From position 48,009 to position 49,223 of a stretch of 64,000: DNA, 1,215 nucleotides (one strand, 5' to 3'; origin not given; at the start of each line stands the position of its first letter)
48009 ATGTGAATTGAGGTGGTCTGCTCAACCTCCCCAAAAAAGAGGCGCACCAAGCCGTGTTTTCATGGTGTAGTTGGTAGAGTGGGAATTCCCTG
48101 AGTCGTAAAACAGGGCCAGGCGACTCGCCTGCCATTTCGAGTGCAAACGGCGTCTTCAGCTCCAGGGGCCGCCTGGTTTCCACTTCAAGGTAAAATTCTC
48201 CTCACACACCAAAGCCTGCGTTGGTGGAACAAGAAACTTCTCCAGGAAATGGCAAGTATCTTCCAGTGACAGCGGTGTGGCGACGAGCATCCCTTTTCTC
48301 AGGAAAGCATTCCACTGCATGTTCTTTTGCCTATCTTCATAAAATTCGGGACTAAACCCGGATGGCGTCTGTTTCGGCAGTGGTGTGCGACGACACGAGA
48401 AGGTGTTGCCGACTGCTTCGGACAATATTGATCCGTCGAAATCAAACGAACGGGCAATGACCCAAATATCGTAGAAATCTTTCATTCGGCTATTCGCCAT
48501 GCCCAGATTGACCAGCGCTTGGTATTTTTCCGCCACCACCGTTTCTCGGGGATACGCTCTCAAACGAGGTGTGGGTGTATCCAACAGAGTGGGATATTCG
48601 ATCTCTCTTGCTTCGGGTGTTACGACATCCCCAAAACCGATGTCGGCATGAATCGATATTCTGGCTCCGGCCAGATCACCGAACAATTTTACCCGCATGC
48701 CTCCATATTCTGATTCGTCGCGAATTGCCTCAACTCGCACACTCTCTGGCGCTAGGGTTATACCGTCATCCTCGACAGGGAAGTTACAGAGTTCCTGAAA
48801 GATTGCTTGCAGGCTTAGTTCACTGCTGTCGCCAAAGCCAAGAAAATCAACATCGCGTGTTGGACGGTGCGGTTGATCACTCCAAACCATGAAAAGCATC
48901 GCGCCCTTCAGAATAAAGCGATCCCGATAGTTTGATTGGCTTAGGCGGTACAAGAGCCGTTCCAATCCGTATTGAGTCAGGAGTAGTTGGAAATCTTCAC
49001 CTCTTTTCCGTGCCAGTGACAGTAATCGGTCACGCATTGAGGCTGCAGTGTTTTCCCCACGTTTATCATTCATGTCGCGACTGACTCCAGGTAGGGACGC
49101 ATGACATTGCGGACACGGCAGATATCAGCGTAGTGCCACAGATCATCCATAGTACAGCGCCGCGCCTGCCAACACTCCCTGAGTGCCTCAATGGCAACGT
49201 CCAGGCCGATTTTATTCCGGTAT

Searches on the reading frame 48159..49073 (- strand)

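Call 66: search_protein_families(library=pfam, proteins=[window:48159-49073:-], max_evalue=0.00001)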
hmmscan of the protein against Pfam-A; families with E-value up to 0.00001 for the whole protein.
window:48159-49073:- (305 aa): 1 family
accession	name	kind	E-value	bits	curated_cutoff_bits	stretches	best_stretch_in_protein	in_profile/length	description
PF08843.17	AbiEii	-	6.9e-47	160.8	22.5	1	39-267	1-229/238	Nucleotidyl transferase AbiEii toxin, Type IV TA system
